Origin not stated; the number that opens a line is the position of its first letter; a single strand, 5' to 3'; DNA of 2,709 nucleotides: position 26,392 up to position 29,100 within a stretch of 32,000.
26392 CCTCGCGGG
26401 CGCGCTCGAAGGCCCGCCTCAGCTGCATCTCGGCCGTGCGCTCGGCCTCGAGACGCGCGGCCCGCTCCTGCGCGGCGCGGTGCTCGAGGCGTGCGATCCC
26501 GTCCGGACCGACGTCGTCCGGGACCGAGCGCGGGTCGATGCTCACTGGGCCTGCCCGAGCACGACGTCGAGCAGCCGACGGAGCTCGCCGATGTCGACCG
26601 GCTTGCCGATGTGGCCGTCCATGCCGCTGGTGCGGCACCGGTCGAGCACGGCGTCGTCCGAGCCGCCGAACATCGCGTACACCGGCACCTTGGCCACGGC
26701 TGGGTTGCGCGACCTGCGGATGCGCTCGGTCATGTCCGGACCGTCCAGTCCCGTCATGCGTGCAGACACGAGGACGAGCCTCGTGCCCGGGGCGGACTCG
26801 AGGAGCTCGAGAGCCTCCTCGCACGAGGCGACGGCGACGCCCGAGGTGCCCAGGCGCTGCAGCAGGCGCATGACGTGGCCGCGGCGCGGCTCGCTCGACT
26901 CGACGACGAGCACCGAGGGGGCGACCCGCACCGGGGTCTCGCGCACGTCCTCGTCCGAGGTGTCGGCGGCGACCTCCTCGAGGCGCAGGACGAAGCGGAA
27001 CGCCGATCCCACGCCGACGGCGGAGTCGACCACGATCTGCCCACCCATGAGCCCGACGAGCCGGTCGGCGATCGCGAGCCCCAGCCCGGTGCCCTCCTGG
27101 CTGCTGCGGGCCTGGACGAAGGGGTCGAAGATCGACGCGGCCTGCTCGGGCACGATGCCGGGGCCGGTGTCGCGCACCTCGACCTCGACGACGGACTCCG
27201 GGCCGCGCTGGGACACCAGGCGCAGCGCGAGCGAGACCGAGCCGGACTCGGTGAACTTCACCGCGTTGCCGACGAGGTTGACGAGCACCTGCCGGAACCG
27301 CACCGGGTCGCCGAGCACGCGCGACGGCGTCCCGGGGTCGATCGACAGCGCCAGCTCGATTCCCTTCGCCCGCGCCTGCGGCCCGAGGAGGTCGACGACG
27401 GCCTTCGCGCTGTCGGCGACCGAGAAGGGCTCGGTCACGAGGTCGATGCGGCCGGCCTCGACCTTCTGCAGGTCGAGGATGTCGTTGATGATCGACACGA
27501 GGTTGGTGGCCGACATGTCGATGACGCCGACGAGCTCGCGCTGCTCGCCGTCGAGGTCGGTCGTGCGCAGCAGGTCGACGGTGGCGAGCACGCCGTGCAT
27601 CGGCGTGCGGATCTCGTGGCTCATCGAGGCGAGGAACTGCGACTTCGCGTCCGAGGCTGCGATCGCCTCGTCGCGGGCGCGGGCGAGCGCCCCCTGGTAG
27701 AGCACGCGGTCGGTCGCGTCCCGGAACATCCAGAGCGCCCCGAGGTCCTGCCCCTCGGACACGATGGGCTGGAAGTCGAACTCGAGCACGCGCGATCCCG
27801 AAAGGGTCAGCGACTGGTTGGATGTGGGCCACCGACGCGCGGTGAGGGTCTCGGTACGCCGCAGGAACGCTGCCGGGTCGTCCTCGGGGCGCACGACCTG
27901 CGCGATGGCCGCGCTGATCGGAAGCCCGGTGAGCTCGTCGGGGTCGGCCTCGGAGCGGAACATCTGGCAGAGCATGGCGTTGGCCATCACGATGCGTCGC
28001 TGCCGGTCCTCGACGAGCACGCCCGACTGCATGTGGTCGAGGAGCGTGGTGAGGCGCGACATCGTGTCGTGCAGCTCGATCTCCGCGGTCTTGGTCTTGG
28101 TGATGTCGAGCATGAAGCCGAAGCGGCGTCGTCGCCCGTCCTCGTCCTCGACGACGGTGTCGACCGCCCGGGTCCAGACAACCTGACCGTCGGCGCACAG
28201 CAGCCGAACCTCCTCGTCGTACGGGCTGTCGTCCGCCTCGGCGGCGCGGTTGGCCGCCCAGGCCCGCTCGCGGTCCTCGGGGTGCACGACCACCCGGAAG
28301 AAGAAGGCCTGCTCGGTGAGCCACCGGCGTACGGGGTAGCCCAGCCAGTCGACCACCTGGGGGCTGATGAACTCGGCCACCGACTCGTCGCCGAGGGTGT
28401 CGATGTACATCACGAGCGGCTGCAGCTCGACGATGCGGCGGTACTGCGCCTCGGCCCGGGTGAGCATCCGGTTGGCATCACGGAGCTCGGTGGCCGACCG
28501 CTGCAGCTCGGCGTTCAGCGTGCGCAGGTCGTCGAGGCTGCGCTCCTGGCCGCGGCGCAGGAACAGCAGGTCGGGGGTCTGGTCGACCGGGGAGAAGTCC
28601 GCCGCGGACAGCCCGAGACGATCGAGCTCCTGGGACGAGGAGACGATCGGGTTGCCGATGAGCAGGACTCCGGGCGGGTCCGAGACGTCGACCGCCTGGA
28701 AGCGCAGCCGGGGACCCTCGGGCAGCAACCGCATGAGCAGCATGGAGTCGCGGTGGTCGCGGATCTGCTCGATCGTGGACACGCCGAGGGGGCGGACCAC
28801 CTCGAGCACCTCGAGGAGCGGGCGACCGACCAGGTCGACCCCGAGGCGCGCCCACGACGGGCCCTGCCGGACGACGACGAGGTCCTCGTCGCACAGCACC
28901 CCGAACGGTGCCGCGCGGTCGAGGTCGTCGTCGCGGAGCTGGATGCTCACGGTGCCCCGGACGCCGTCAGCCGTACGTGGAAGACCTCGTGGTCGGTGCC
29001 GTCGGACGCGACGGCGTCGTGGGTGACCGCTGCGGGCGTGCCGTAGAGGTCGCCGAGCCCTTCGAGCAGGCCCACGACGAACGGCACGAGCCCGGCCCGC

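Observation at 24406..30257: Complete cytoplasmic H-NOX-headed phosphorelay (OmpR regulator, H-NOX, HNOBA kinase, GAF hybrid kinase, Hpt) in a high-GC actinobacterial context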

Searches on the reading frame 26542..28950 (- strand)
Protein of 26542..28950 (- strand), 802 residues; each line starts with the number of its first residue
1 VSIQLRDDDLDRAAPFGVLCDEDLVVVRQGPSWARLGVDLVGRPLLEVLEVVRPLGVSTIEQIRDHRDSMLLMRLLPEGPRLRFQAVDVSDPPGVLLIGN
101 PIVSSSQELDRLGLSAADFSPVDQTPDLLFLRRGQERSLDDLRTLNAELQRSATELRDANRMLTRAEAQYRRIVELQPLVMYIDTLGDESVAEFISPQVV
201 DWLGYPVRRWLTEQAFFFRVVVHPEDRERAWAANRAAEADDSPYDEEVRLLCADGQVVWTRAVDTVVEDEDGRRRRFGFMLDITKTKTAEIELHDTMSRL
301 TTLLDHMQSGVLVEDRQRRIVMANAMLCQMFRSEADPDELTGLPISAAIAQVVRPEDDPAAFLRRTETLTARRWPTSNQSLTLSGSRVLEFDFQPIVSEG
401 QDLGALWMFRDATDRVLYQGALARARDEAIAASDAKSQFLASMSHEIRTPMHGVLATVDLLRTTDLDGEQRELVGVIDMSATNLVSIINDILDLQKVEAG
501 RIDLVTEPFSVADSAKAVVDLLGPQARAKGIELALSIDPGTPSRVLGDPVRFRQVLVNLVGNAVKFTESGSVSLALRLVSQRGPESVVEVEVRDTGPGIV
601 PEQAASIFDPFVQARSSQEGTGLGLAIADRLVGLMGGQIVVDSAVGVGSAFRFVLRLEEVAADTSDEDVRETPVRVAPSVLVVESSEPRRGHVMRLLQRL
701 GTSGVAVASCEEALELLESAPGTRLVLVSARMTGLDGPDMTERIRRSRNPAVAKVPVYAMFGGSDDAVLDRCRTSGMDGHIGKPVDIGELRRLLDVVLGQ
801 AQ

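Call 3: search_protein_families(library=pfam, proteins=[window:26542-28950:-], max_evalue=0.01)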
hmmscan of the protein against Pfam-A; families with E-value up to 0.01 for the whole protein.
window:26542-28950:- (802 aa): 10 families
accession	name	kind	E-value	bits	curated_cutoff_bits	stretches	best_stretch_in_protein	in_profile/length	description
PF02518.31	HATPase_c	-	5.1e-26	91.7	26.4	1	547-658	1-110/111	Histidine kinase-, DNA gyrase B-, and HSP90-like ATPase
PF00512.31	HisKA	-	6.4e-19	68.2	26.9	1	435-500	1-66/66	His Kinase A (phospho-acceptor) domain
PF08447.18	PAS_3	-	2e-14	54.1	25.6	1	194-277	3-85/89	PAS fold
PF07701.20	HNOBA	-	1.3e-10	41.6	23.4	2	82-169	116-199/216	Heme NO binding associated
PF00072.30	Response_reg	-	2.4e-10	41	30.2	1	680-793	1-109/111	Response regulator receiver domain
PF13426.13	PAS_9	-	3.9e-09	37.2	27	1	310-414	3-103/103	PAS domain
PF13188.13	PAS_8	-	5.5e-08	32.9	21.8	1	299-342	2-44/65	PAS domain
PF08448.16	PAS_4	-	5.6e-08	33.4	23.1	1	304-416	1-109/110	PAS fold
PF00989.32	PAS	-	5.5e-06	26.8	22.6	1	300-411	3-112/113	PAS fold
PF12860.13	PAS_7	-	0.00037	21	27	1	304-416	1-111/115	PAS fold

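Call 17: search_solved_structures(query=window:26542-28950:-, show_alignments=0, max_evalue=0.001)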
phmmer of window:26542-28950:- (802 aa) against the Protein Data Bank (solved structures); distinct sequences matched with E-value up to 0.001: 85 (the best 60 are shown).
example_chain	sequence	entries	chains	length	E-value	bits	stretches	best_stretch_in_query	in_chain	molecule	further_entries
7z8n_A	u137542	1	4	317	3.3e-52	180.9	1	422-657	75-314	Histidine kinase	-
7p8e_A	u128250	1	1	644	2.5e-49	171.3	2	428-586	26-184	Receiver domain of histidine kinase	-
6qrj_A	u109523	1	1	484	2.4e-44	154.9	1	439-789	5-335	Hybrid kinase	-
7n0e_B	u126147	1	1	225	4.9e-33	117.5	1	436-655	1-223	Histidine kinase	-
6dk8_A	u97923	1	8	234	6.2e-33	117.2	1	438-658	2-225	RetS (Regulator of Exopolysaccharide and Type III Secretion)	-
6dk7_A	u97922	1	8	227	8.9e-33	116.6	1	438-657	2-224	RetS (Regulator of Exopolysaccharide and Type III Secretion)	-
8u4x_A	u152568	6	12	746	1.1e-30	109.7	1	417-656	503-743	histidine kinase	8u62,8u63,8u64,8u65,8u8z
5uht_A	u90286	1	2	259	1e-25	93.3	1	435-655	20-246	Sensor histidine kinase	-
2c2a_A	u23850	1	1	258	1e-25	93.3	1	435-655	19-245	SENSOR HISTIDINE KINASE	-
3dge_A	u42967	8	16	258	1e-25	93.3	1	435-655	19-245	Sensor protein | Histidine kinase | Sensor histidine kinase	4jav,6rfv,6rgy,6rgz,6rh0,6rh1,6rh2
6azr_A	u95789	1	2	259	5.1e-25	91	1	435-655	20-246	Sensor histidine kinase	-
4jas_A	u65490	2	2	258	1.1e-24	89.9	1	435-655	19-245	Histidine kinase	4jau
6rh7_A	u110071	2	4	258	2.5e-24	88.7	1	435-655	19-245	Sensor histidine kinase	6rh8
4q20_A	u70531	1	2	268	7e-24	87.2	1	418-653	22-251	Sensor protein DivL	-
4pl9_A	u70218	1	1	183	6.9e-20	74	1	504-653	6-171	Ethylene receptor 1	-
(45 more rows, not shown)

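Call 79: search_protein_families(library=ncbifam, proteins=[window:26542-28950:-], max_evalue=0.00001)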
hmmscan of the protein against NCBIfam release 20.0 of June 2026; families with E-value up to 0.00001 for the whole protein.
window:26542-28950:- (802 aa): 79 families (the best 25 are shown)
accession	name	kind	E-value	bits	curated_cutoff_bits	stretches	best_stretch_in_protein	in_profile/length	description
TIGR02956.1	TMAO_torS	equivalog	6.7e-93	312.4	676.5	1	423-799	451-821/967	TMAO reductase system sensor histidine kinase/response regulator TorS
NF011874.0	PRK15347.1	equivalog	9.3e-78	262.2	852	2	421-663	383-620/921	two component system sensor kinase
NF008318.0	PRK11107.1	equivalog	9.7e-78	262.2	890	1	422-703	279-562/920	two-component sensor histidine kinase BarA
NF041947.1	LuxQ_Vibrio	equivalog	2.5e-68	230.8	1200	1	386-787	422-828/843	quorum-sensing autoinducer 2 sensor kinase/phosphatase LuxQ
NF008302.0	PRK11091.1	equivalog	4.5e-64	216.9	838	1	398-797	252-642/779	aerobic respiration two-component sensor histidine kinase ArcB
NF008543.0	PRK11466.1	equivalog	1.7e-63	214.8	982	1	424-798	432-798/914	TMAO reductase system sensor histidine kinase/response regulator TorS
NF008099.0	PRK10841.1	equivalog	7e-60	202.8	920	1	411-657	445-690/949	two-component system sensor histidine kinase RcsC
NF038297.2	hybrid_HK_HrmK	equivalog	1.7e-58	198.8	725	1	432-794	231-604/607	hybrid histidine kinase/response regulator HrmK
NF045901.1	HisKinLetSLeg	equivalog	8.9e-56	189.4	1650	1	432-663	289-524/906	two-component system sensor histidine kinase LetS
NF046044.1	PnpS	equivalog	1.3e-48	166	400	1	287-655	44-389/390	two-component system histidine kinase PnpS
NF008468.0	PRK11360.1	equivalog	2.2e-41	141.9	646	1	293-661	263-612/616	two-component system sensor histidine kinase AtoS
NF052573.1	HisKinEspAMyxo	equivalog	3.6e-40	137.7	1400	1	195-795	155-747/755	serine histidine kinase EspA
NF047874.1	MASE3_PAS_HK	subfamily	6.1e-40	137.6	560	1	283-668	250-636/655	MASE3 domain-containing sensor histidine kinase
NF041832.1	near_NosP_CTERM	subfamily_domain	2.9e-39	135.2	400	1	432-795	3-367/370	NahK/ErcS family hybrid sensor histidine kinase/response regulator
NF007420.1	PRK09959.1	equivalog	7.9e-39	133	1995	1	411-790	687-1066/1197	acid-sensing system histidine kinase EvgS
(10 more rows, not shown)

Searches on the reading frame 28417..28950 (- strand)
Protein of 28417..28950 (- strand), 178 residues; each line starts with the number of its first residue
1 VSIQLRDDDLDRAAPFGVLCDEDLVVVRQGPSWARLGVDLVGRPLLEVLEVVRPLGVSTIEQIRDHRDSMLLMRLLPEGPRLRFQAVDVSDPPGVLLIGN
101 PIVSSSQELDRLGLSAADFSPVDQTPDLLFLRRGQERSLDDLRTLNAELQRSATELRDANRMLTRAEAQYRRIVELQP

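Call 20: search_solved_structures(query=window:28417-28950:-, show_alignments=3, max_evalue=1)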
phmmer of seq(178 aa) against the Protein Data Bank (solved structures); distinct sequences matched with E-value up to 1: 7.
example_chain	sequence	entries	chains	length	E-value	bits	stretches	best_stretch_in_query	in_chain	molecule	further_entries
9oxn_B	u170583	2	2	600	0.00082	22.4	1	12-156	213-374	Guanylate cyclase soluble subunit beta-1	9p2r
6pas_B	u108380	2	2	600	0.00082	22.4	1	12-156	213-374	Soluble guanylyl cyclase beta-1 subunit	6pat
6jt0_B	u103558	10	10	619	0.011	18.7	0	80-159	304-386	Guanylate cyclase soluble subunit beta-1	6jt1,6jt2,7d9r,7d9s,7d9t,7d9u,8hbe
6pas_A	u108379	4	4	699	0.032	17.3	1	12-156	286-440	Soluble guanylyl cyclase alpha-1 subunit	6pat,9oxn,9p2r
2p04_A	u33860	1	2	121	0.078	16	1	7-115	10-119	signal transduction histidine kinase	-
2p08_A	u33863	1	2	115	0.091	15.8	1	9-115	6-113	signal transduction histidine kinase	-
9y6s_4K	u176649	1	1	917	0.13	15.2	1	119-173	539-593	IJAP1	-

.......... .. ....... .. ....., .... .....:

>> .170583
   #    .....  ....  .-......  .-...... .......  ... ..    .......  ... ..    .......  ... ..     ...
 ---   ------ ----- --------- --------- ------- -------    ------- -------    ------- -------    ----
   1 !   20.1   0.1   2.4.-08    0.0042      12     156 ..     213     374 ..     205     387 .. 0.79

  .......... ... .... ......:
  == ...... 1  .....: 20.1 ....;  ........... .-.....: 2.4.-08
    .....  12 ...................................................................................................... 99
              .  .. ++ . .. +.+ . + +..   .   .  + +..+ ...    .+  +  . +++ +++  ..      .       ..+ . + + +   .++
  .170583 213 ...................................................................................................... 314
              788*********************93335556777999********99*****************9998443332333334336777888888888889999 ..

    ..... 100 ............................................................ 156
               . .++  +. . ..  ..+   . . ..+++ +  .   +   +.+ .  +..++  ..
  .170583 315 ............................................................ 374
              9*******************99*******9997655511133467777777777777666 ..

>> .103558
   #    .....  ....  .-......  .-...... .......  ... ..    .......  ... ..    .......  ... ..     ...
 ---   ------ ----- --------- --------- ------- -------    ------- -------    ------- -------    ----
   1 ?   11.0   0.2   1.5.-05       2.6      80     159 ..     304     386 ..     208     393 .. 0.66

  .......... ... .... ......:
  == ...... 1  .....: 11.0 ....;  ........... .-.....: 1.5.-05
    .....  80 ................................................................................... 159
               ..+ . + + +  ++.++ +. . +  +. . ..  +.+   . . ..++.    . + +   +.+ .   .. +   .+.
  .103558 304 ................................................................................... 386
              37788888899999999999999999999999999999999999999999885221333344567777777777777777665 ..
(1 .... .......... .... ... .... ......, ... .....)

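Call 28: find_homologous_proteins(query=window:28417-28950:-, max_evalue=0.001)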
Query seq(178 aa) (178 aa): 4 proteins with E <= 0.001 among 313 candidates.
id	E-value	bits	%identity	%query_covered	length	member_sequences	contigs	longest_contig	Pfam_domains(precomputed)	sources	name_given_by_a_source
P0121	2.6e-78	280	73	100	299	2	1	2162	PF08447.19,PF07701.21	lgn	-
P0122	4.2e-75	269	73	97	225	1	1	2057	PF07701.21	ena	-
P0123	1.5e-56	209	78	70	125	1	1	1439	PF07701.21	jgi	jgi:hypothetical protein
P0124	1.3e-42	163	69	66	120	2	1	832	PF07701.21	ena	-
